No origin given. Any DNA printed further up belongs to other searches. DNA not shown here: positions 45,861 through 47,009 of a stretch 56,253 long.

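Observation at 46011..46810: Terminal thioesterase has Cys in place of the catalytic Ser (GGFCASG instead of GxSxG)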

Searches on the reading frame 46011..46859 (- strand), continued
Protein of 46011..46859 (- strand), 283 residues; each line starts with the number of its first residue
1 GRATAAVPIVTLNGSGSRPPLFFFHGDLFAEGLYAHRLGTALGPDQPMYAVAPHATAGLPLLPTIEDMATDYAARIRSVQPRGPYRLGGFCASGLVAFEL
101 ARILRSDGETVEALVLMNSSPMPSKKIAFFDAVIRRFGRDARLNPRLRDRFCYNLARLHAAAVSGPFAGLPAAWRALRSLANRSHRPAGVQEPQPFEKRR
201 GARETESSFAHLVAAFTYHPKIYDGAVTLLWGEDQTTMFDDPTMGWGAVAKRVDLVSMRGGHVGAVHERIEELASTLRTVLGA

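Call 18: find_encoding_contigs(protein=P0009, flank=10000, max_places=3)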
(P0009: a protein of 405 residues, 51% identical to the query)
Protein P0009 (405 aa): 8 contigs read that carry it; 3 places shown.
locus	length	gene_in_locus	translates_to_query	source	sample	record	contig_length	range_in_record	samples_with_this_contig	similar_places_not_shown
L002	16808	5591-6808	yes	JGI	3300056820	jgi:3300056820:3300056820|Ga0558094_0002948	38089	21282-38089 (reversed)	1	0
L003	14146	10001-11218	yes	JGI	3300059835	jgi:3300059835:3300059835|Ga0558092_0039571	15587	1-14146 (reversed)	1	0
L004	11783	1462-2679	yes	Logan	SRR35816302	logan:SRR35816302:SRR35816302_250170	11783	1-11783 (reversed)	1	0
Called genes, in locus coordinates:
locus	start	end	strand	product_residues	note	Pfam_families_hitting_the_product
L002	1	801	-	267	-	?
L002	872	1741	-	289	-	-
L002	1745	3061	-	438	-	PF03721:UDPG_MGDP_dh_N, PF00984:UDPG_MGDP_dh, PF03720:UDPG_MGDP_dh_C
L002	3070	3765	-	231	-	PF02397:Bac_transf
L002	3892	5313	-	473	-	PF01943:Polysacc_synt (weak)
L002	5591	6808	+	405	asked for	PF00550:PP-binding, PF00975:Thioesterase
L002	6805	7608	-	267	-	-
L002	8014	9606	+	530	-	PF13231:PMT_2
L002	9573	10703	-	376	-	PF01757:Acyl_transf_3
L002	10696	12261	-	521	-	-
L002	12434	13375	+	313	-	PF13621:Cupin_8, PF08007:JmjC_2 (faint)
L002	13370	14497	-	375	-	PF03403:PAF-AH_p_II (weak), PF12740:PETase (faint), PF01738:DLH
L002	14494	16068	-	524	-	PF00501:AMP-binding, PF13193:AMP-binding_C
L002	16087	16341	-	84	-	PF00550:PP-binding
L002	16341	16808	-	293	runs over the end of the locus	PF13621:Cupin_8 (weak)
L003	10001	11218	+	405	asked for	PF00550:PP-binding, PF00975:Thioesterase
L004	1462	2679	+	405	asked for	PF00550:PP-binding, PF00975:Thioesterase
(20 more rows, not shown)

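Call 27: search_protein_representatives(protein=window:46011-46859:-)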
Query: 283 residues. Proteins with E-value up to 0.001 (for the whole library): 28627; up to 1e-10: 10980; up to 1e-30: 173. The best 150 are listed.
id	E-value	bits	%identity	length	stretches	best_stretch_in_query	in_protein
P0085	3.4e-106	371.1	63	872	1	4-281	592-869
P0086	3.1e-99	348.2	59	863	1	5-279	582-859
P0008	4.1e-97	341.3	58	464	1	8-282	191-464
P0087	2.3e-96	338.8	57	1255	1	6-281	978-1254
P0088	8.6e-89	314.0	54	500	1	3-278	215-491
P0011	3.5e-85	302.1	54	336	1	7-279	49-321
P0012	1.0e-84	300.6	63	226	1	61-282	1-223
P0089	3.0e-74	266.3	47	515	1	6-280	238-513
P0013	1.3e-72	261.0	48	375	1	3-283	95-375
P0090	6.6e-71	255.3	45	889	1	6-281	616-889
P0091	1.1e-70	254.6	47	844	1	4-281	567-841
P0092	1.5e-70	254.2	46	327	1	7-275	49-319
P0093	1.1e-67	244.7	44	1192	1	8-278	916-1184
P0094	1.4e-67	244.4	44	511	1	1-281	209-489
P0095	1.1e-65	238.2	44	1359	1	9-280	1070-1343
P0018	2.1e-35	138.9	35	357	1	2-280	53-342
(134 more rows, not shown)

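Call 29: predict_structure(alignment_id=A1)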
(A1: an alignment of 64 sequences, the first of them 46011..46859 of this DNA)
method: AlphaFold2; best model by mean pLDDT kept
length: 283 residues; sequences in the alignment: 64
mean_pLDDT: 91.3   pTM: 0.91
mean pLDDT of the five models: 91.3, 90.9, 90.8, 90.0, 90.0
residues with pLDDT >= 90: 221; 70-90: 41; 50-70: 15; < 50: 6
segments of 3 or more residues with pLDDT < 50: 188-191
pLDDT, mean of each block of 10 residues (from residue 1): 79 98 91 95 98 96 98 98 98 98 98 97 95 97 93 93 86 82 62 52 88 97 98 88 95 97 93 98 88
secondary structure, 60 per line:
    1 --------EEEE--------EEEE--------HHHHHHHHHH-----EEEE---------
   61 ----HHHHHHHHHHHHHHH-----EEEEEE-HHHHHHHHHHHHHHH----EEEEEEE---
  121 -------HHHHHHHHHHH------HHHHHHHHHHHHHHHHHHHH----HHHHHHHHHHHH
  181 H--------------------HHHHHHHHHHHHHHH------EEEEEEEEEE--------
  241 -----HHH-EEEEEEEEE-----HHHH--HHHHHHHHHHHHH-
elements in order: E9-12 E21-24 H33-42 E48-51 H65-79 E85-90 H92-106 E111-117 H128-138 H145-164 H169-181 H202-216 E223-232 E250-258 H264-267 H270-282

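Call 33: search_protein_families(library=ncbifam, proteins=[window:46011-46859:-], max_evalue=0.01)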
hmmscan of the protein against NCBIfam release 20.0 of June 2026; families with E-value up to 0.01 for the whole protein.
window:46011-46859:- (283 aa): 2 families
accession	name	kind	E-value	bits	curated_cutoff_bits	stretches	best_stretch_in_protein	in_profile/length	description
NF040607.1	mycolic_Pks13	equivalog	5.9e-10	37.2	2100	1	14-274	1419-1668/1680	polyketide synthase Pks13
NF007605.2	PRK10252.1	equivalog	0.00039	18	2400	1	56-122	1103-1169/1292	enterobactin non-ribosomal peptide synthetase EntF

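Call 34: search_solved_structures(query=A1, max_evalue=0.001, show_alignments=0)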
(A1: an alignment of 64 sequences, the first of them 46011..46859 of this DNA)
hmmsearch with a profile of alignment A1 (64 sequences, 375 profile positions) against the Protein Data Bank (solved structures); distinct sequences matched with E-value up to 0.001: 146 (the best 60 are shown).
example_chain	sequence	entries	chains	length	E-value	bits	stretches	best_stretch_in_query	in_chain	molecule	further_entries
4zxh_A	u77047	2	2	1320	7.6e-71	242.6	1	6-357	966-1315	ABBFA_003403 | Tyrocidine synthetase 3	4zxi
7crn_A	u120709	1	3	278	5.7e-60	206.8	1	89-361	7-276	Non-ribosomal peptide synthetase 4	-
7dxo_A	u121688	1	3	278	4.5e-59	203.8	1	89-361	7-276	Non-ribosomal peptide synthetase 4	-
2roq_A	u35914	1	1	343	4.2e-51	177.6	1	12-367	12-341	Enterobactin synthetase component F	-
3tej_A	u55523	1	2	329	5.2e-50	174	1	14-360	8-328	Enterobactin synthase component F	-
5ja1_A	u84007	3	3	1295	5.3e-49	170.7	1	13-360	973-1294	Enterobactin synthase component F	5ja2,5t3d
7uk4_A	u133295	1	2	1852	3.5e-46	161.4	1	10-368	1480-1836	Polyketide synthase PKS13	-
9f48_A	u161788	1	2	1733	4.7e-46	161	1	12-366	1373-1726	Polyketide synthase Pks13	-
8cuy_A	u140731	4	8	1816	1.2e-45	159.6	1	10-367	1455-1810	Polyketide synthase PKS13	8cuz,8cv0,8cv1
6ojc_A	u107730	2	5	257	2e-42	149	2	90-212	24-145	NocB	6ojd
8eyi_E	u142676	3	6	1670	5.8e-42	147.5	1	11-362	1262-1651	Fatty acid synthase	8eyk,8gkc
9b80_A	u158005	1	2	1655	8e-42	147.1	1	11-361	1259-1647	Fatty acid synthase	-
8vf7_A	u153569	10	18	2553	1.3e-41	146.4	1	11-362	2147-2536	Fatty acid synthase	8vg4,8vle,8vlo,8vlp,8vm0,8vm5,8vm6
2vz8_A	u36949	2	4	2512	7.8e-41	143.8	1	10-361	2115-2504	FATTY ACID SYNTHASE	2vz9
8vf7_B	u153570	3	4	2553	1.5e-40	142.9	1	11-362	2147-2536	Fatty acid synthase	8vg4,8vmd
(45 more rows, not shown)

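Call 35: fold_search(model_id=the predicted structure, library=pdb)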
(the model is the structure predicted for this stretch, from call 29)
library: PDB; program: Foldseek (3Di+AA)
matches with E <= 10: 1552; with E <= 0.001: 989
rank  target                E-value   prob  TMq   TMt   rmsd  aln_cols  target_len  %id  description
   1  6ojd_D                2.6e-14  1.00  0.63  0.79   6.8       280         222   22  A high-resolution crystal structure of covalent complex of NocB thioesterase domain with fluorophosphonate nocardicin  (released 2019-09-11)
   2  4zxh                  5.5e-14  1.00  0.60  0.15   9.8       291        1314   20  Crystal Structure of holo-AB3403 a four domain nonribosomal peptide synthetase from Acinetobacter Baumanii (released 2015-12-30)
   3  6ojc                  6.9e-14  1.00  0.62  0.78   6.9       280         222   22  A high-resolution crystal structure of NocB thioesterase domain from Nocardicin cluster (released 2019-09-11)
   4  5v41_B                6.9e-14  1.00  0.63  0.65   9.0       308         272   22  Crystal Structure of Mtb Pks13 Thioesterase domain in complex with inhibitor TAM5 (released 2017-07-05)
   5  6ojd_A                9.2e-14  1.00  0.63  0.78   6.3       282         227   21  A high-resolution crystal structure of covalent complex of NocB thioesterase domain with fluorophosphonate nocardicin  (released 2019-09-11)
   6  6ojd_C                1.1e-13  1.00  0.60  0.74   6.9       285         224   20  A high-resolution crystal structure of covalent complex of NocB thioesterase domain with fluorophosphonate nocardicin  (released 2019-09-11)
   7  8q0t_B                1.8e-13  1.00  0.59  0.61   9.2       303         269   21  Identification and optimisation of novel inhibitors of the Polyketide synthetase 13 thioesterase domain with antituber (released 2023-11-22)
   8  5v3x_B                1.8e-13  1.00  0.59  0.61   9.4       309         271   22  Crystal Structure of Mtb Pks13 Thioesterase domain in complex with inhibitor TAM1 (released 2017-07-05)
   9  5v3x_A                3.7e-13  1.00  0.63  0.66   9.4       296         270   21  Crystal Structure of Mtb Pks13 Thioesterase domain in complex with inhibitor TAM1 (released 2017-07-05)
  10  8q0u_B                4.3e-13  1.00  0.63  0.65   9.1       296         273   22  Identification and optimisation of novel inhibitors of the Polyketide synthetase 13 thioesterase domain with antituber (released 2023-11-22)
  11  6ojd_B                4.9e-13  1.00  0.62  0.76   6.3       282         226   21  A high-resolution crystal structure of covalent complex of NocB thioesterase domain with fluorophosphonate nocardicin  (released 2019-09-11)
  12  2px6_B                5.5e-13  1.00  0.59  0.63  10.2       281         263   24  Crystal structure of the thioesterase domain of human fatty acid synthase inhibited by Orlistat (released 2007-07-10)
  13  7dxo_A                6.9e-13  1.00  0.61  0.65   9.5       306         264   20  The mutant of bifunctional thioesterase catalyzing epimerization and cyclization (released 2022-01-26)
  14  5v42_B                7.3e-13  1.00  0.59  0.61   9.4       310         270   22  Crystal Structure of Mtb Pks13 Thioesterase domain in complex with inhibitor TAM3 (released 2017-07-05)
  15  5v40_A                8.6e-13  1.00  0.59  0.61   9.7       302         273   21  Crystal Structure of Mtb Pks13 Thioesterase domain in complex with inhibitor TAM6 (released 2017-07-05)
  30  7crn_C                2.4e-12  1.00  0.62  0.66   9.7       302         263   20  The Functional Characterization and Crystal Structure of the Bifunctional Thioesterase Catalyzing Epimerization and Cy (released 2021-08-18)
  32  7crn_A                2.6e-12  1.00  0.62  0.66   8.8       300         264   21  The Functional Characterization and Crystal Structure of the Bifunctional Thioesterase Catalyzing Epimerization and Cy (released 2021-08-18)
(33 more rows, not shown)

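Call 57: find_encoding_contigs(protein=P0085, flank=10000, max_places=3)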
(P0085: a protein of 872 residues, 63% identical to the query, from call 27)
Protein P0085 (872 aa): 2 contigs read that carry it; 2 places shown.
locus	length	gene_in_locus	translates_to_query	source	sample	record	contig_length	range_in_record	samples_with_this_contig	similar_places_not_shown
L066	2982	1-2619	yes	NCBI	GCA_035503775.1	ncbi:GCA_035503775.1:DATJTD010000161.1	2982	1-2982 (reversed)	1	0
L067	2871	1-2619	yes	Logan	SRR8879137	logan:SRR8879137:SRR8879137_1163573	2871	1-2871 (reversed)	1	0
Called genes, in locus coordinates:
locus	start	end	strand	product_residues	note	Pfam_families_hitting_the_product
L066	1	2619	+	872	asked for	PF00668:Condensation, PF00501:AMP-binding, PF00550:PP-binding, PF00975:Thioesterase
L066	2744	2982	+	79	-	?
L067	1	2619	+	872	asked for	PF00668:Condensation, PF00501:AMP-binding, PF00550:PP-binding, PF00975:Thioesterase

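Call 58: find_encoding_contigs(protein=P0018, flank=8000, max_places=2)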
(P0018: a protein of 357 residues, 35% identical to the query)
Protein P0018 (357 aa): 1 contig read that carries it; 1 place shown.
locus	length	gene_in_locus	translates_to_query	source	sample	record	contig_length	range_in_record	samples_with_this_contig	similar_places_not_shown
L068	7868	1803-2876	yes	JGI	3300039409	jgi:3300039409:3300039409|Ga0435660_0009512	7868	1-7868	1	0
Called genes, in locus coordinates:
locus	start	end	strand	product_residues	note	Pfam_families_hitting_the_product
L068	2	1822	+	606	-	?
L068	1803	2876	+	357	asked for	PF00550:PP-binding, PF00975:Thioesterase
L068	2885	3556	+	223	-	PF22624:AASDHPPT_N, PF01648:ACPS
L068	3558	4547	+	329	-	PF00535:Glycos_transf_2, PF10111:Glyco_tranf_2_2, PF13641:Glyco_tranf_2_3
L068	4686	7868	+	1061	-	?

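Call 65: find_encoding_contigs(protein=P0008, flank=6000, max_places=2)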
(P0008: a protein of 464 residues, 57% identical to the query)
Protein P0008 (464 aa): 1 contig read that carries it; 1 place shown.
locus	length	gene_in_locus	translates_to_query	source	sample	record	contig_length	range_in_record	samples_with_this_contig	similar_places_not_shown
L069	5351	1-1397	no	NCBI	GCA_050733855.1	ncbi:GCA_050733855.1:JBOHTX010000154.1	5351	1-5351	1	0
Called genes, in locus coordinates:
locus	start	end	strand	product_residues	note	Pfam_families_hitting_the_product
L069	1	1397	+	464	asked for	PF13193:AMP-binding_C, PF00550:PP-binding, PF00975:Thioesterase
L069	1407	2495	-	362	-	PF02655:ATP-grasp_3 (weak), PF07478:Dala_Dala_lig_C (weak)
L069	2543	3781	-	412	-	PF00070:Pyr_redox (faint), PF01266:DAO (faint), PF07992:Pyr_redox_2, PF13434:Lys_Orn_oxgnase, PF13738:Pyr_redox_3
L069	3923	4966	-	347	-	-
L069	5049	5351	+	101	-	?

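Call 66: find_encoding_contigs(protein=P0005, flank=6000, max_places=2)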
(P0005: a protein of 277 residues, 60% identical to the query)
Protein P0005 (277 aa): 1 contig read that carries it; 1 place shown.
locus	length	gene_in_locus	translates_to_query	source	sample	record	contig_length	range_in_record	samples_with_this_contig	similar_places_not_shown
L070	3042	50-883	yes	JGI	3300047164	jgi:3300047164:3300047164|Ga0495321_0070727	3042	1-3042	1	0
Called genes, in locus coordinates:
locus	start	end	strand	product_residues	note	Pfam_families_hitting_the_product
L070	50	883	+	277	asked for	PF00975:Thioesterase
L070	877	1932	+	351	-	-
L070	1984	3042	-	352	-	?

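Call 75: find_encoding_contigs(protein=P0022, flank=10000, max_places=2)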
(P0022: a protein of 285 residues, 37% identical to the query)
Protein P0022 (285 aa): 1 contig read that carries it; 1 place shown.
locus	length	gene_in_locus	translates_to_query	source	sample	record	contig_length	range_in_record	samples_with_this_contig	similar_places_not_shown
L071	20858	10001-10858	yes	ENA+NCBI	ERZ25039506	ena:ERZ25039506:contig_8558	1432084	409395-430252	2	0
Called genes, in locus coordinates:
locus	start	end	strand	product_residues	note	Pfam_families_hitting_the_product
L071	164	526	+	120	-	PF17932:TetR_C_24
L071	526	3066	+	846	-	PF00005:ABC_tran, PF02653:BPD_transp_2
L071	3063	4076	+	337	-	PF02653:BPD_transp_2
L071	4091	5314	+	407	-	PF13407:Peripla_BP_4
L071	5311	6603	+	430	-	PF00355:Rieske, PF00848:Ring_hydroxyl_A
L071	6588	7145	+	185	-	PF13577:SnoaL_4, PF00866:Ring_hydroxyl_B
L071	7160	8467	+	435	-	PF00355:Rieske, PF00848:Ring_hydroxyl_A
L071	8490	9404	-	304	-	PF18029:Glyoxalase_6 (faint), PF00903:Glyoxalase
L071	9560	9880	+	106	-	-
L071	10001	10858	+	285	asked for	PF00975:Thioesterase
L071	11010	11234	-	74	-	-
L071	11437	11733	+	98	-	PF07883:Cupin_2 (weak)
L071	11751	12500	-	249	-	PF22624:AASDHPPT_N (weak), PF01648:ACPS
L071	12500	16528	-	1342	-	PF00668:Condensation, PF00501:AMP-binding, PF13193:AMP-binding_C, PF00550:PP-binding, PF00975:Thioesterase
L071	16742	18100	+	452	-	PF13380:CoA_binding_2, PF13607:Succ_CoA_lig, PF19045:Ligase_CoA_2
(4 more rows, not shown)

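Call 76: find_encoding_contigs(protein=P0021, flank=6000, max_places=2)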
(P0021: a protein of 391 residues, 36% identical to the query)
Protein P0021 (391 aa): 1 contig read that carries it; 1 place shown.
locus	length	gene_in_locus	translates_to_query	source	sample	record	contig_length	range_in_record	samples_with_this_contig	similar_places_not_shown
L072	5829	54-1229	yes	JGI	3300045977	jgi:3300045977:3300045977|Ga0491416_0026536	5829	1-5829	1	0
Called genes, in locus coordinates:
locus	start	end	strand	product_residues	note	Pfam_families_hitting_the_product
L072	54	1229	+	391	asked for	PF00550:PP-binding, PF00561:Abhydrolase_1 (weak), PF00975:Thioesterase, PF12697:Abhydrolase_6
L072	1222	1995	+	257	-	PF00975:Thioesterase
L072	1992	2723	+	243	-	PF22624:AASDHPPT_N, PF01648:ACPS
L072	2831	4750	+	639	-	-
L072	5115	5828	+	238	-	?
